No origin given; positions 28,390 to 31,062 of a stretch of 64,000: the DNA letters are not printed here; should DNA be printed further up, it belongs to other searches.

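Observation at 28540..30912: Specific catalytic-motif lesions in the PolB homolog: exonuclease dead, polymerase motif C degenerate, DNA-binding motifs retained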

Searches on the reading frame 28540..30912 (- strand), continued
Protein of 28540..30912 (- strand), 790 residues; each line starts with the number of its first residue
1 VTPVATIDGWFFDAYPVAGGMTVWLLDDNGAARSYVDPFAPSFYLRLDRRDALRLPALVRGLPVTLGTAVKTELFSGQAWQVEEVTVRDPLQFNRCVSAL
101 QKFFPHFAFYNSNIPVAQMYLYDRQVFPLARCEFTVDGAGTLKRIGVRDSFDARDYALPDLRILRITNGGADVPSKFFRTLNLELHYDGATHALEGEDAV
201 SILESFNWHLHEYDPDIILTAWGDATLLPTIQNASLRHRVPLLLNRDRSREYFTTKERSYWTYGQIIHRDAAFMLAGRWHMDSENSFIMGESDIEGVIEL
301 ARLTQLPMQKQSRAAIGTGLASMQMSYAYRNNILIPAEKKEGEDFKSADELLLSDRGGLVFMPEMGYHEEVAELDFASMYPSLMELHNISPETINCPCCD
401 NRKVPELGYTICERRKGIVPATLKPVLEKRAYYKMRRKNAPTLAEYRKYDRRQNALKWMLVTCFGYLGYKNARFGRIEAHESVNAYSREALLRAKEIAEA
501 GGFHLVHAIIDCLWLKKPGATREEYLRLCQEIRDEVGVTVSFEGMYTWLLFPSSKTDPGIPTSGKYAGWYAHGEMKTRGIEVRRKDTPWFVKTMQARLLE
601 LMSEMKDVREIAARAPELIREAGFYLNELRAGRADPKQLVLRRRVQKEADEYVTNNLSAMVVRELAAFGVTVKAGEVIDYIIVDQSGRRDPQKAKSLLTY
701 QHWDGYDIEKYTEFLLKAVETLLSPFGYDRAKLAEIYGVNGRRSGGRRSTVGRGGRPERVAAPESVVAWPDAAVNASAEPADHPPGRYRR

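Call 21: search_solved_structures(query=A1, max_evalue=0.001, show_alignments=2)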
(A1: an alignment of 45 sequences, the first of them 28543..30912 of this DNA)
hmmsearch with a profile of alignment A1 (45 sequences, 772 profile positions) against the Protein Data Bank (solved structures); distinct sequences matched with E-value up to 0.001: 101 (the best 60 are shown).
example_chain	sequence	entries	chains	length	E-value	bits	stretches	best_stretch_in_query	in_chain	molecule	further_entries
4k8z_A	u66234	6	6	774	3.1e-67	230.5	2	298-735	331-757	DNA polymerase | DNA polymerase,DNA polymerase,DNA polymerase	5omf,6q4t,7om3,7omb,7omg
1wn7_A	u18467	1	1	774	3.7e-67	230.2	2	298-735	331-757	Family B DNA Polymerase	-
1wns_A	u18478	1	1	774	4.1e-67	230.1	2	298-735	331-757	DNA POLYMERASE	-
6wya_A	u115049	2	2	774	6.6e-67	229.4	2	298-735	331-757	DNA polymerase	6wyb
4flt_A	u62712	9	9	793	7e-67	229.3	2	297-735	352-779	DNA polymerase 1 | Pyrococcus abyssi B family DNA polymerase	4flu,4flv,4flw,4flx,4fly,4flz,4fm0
4fm2_A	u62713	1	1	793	1e-66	228.8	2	297-735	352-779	DNA polymerase 1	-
5vu5_A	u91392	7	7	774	6.8e-66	226.1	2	298-735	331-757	DNA polymerase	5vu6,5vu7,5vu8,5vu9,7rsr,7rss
1qht_A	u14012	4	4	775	9.4e-66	225.6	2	299-735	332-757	PROTEIN (DNA POLYMERASE) | DNA polymerase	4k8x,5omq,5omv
5h12_A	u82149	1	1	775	1e-65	225.5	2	299-735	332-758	Deep Vent DNA Polymerase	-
2xhb_A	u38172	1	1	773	1.5e-65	224.9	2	299-735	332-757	DNA POLYMERASE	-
2vwj_A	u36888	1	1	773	1.7e-65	224.7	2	299-735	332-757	DNA POLYMERASE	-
2vwk_A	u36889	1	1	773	3e-65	224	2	299-735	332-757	DNA POLYMERASE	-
9oat_A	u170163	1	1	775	3.5e-65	223.7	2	297-735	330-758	5-270, TNA polymerase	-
7rsu_A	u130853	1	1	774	3.7e-65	223.6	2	298-735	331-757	DNA polymerase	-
1tgo_A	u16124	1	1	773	4.7e-65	223.3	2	299-735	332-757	PROTEIN (THERMOSTABLE B DNA POLYMERASE)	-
8b9a_J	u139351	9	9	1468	1.2e-25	93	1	356-687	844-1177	DNA polymerase alpha catalytic subunit A | DNA polymerase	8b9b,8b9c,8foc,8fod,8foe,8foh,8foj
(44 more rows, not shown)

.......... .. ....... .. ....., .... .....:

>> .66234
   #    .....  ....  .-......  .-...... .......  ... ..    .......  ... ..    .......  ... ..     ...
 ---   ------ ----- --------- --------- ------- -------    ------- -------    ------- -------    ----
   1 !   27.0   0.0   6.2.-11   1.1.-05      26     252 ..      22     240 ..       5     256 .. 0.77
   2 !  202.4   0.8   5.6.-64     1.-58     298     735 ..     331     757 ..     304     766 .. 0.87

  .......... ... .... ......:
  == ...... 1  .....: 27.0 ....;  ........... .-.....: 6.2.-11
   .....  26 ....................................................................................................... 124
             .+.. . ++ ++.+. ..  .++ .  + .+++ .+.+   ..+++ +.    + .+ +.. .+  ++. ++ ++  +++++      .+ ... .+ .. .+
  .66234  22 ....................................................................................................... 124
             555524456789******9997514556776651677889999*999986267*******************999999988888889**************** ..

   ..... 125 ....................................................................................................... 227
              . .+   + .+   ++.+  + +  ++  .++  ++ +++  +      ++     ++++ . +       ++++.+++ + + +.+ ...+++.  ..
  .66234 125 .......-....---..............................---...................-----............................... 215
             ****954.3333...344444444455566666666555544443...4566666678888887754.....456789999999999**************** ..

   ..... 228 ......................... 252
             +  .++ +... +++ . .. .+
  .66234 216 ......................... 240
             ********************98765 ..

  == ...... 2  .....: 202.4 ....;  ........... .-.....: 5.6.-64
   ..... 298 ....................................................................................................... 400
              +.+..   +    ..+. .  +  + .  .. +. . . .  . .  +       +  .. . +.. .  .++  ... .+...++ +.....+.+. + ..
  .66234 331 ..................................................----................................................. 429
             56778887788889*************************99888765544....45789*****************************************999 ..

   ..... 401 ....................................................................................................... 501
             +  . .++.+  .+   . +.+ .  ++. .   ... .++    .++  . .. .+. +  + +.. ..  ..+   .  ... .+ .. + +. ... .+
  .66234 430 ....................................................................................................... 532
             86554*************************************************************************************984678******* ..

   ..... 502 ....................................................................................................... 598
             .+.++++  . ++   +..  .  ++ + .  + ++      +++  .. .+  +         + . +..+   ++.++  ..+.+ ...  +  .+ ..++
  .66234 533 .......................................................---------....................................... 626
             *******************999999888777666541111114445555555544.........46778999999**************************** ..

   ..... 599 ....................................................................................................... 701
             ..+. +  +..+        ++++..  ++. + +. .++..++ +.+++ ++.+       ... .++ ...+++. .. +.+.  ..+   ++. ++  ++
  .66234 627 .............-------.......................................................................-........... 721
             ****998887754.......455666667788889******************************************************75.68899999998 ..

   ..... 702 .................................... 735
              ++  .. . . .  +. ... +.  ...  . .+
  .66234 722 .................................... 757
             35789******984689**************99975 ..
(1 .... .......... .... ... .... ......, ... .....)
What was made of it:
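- Checked: The profile-to-KOD alignment gives G146/R148 (call 21).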

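Call 23: search_protein_families(library=pfam, proteins=[L001:4866-5729:+, L001:5699-6004:+, L002:4985-5632:+, L002:5602-5943:+], max_evalue=10)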
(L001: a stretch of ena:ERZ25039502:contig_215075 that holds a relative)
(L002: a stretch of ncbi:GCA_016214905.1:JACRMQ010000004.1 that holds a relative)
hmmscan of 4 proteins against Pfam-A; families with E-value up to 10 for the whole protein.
L001:4866-5729:+ (287 aa): 0 families

L001:5699-6004:+ (101 aa): 0 families

L002:4985-5632:+ (215 aa): 4 families
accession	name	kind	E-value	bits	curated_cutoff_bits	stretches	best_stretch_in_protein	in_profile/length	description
PF08423.17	Rad51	-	0.0054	16.5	22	1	55-175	63-185/244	Rad51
PF13552.11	DUF4127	-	0.11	11.5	27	1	133-181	321-363/489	Protein of unknown function (DUF4127)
PF22165.2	SSO1393-like_WHD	-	0.19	12.4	26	1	63-90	9-39/59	SSO1393-like, winged-helix domain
PF12475.13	Amdo_NSP_1-3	-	0.2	12.2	25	1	127-164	1-41/54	Amdovirus non-structural protein 1-3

L002:5602-5943:+ (113 aa): 0 families

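Call 36: predict_structure(alignment_id=A1)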
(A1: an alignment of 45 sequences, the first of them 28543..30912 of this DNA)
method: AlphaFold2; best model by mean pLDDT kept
length: 790 residues; sequences in the alignment: 45
mean_pLDDT: 82.9   pTM: 0.80
mean pLDDT of the five models: 82.9, 81.6, 79.9, 79.2, 73.1
residues with pLDDT >= 90: 398; 70-90: 255; 50-70: 79; < 50: 58
segments of 3 or more residues with pLDDT < 50: 340-342, 742-790
pLDDT, mean of each block of 10 residues (from residue 1): 85 93 94 95 93 94 96 89 96 93 87 90 94 94 92 85 88 72 91 87 94 94 84 91 88 62 62 85 82 88 87 73 87 74 52 54 90 92 92 87 89 91 91 90 90 89 62 65 88 95 92 93 96 94 94 73 83 88 87 95 93 96 95 89 83 83 85 80 73 80 87 94 92 89 39 33 30 29 29
secondary structure, 60 per line:
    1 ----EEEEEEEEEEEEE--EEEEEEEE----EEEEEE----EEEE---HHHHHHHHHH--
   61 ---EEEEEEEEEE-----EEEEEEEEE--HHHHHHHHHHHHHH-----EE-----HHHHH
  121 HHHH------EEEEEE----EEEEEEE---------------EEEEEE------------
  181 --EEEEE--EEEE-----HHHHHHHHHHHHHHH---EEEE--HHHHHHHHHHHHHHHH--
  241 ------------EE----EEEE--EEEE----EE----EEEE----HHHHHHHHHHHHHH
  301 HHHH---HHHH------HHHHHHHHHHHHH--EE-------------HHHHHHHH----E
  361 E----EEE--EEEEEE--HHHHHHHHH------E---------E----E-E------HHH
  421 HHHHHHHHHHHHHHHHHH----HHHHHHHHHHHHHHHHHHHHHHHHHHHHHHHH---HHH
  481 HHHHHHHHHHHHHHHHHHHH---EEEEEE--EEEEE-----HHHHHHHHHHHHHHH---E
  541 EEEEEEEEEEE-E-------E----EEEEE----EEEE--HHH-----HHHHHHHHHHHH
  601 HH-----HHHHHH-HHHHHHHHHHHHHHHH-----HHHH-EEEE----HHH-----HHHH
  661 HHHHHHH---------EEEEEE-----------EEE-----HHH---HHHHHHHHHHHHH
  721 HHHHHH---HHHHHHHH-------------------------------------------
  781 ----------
elements in order (helices of 4 or more, strands of 3 or more residues): E5-17 E20-27 E32-37 E42-45 H49-58 E64-73 E79-87 H90-103 H116-124 E131-136 E141-147 E163-168 E183-187 E190-193 H199-213 E217-220 H223-238 E259-262 E265-268 E279-282 H287-304 H308-311 H318-330 H348-355 E366-368 E371-376 H379-387 H418-438 H443-474 H478-500 E504-509 E512-516 H522-536 E540-551 E566-570 E575-578 H589-602 H608-613 H615-630 H636-639 E641-644 H657-667 E677-682 E694-696 H708-726 H730-737
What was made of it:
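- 29839..29898 (-): Residues 339-358: flexible loop with invariant F345-K-x-A348 (resembles the Rad51/RadA FxxA oligomerisation motif) and the PolB2-specific D355-R356 motif. Predicted docking site for iRadA and for the PPB2 N-terminal arm. Low pLDDT at 340-360 in the monomer model (call 36).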

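Call 40: fold_search(model_id=the predicted structure, library=pdb)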
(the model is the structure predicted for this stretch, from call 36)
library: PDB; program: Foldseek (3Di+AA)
matches with E <= 10: 1060; with E <= 0.001: 272
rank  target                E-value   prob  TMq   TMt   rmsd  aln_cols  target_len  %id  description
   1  4k8x_A                6.1e-41  1.00  0.65  0.67   6.3       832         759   22  Binary complex of 9N DNA polymerase in the replicative state (released 2013-06-26)
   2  6wya_A                1.8e-40  1.00  0.66  0.69   6.5       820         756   22  RTX (Reverse Transcription Xenopolymerase) in complex with a DNA duplex and dAMPNPP (released 2020-08-19)
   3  4flu_A                3.2e-40  1.00  0.60  0.62   7.4       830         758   22  Pyrococcus abyssi B family DNA polymerase bound to a dsDNA, in edition mode (released 2012-08-29)
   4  4flv_A                5.6e-40  1.00  0.59  0.62   7.5       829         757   22  Pyrococcus abyssi B family DNA polymerase bound to a dsDNA, in edition mode (released 2012-08-29)
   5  1tgo                  6.8e-40  1.00  0.63  0.64   7.8       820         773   22  THERMOSTABLE B TYPE DNA POLYMERASE FROM THERMOCOCCUS GORGONARIUS (released 1999-03-22)
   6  7om3_A                7.8e-40  1.00  0.66  0.68   6.8       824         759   22  Crystal structure of KOD DNA Polymerase in a binary complex with Hypoxanthine containing template (released 2021-10-13)
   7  7rsu_A                8.2e-40  1.00  0.65  0.68   7.0       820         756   22  TNA polymerase, n+2 product (released 2021-10-27)
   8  6is7_A                8.2e-40  1.00  0.64  0.67   6.8       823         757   22  Structure of 9N-I DNA polymerase incorporation with dA in the active site (released 2019-08-28)
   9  7b0h_F                8.6e-40  1.00  0.58  0.60   8.5       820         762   22  TgoT_6G12 Ternary complex (released 2021-01-13)
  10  6is7_B                9.1e-40  1.00  0.65  0.67   6.6       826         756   21  Structure of 9N-I DNA polymerase incorporation with dA in the active site (released 2019-08-28)
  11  4k8z_A                1.2e-39  1.00  0.66  0.68   6.8       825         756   22  KOD Polymerase in binary complex with dsDNA (released 2013-06-26)
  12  2xhb_A                1.3e-39  1.00  0.58  0.62   7.8       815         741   22  Crystal structure of DNA polymerase from Thermococcus gorgonarius in complex with hypoxanthine-containing DNA (released 2010-07-21)
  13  9oat_A                1.8e-39  1.00  0.65  0.67   6.7       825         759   22  TNA polymerase, 5-270, binary complex (released 2025-12-10)
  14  4flt_A                1.9e-39  1.00  0.60  0.62   7.4       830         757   22  Pyrococcus abyssi B family DNA polymerase bound to a dsDNA, in edition mode (released 2012-08-29)
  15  6q4t_A                2.3e-39  1.00  0.66  0.68   6.6       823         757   22  KOD DNA pol in a closed ternary complex with 7-deaza-7-(2-(2-hydroxyethoxy)-N-(prop-2-yn-1-yl)acetamide)-2-dATP (released 2019-02-27)
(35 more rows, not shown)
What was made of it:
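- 28540..30912 (-): polB2: B-family DNA polymerase of the bacterial G2/PolB2 group, 790 aa; predicted catalytic subunit of the mutasome. AlphaFold2 model and Foldseek matches (calls 36, 40).
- On PolB2 / G2 group of B-family DNA polymerases: Foldseek top hits are Thermococcus PolB at TM about 0.66, E 6e-41 (call 40).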
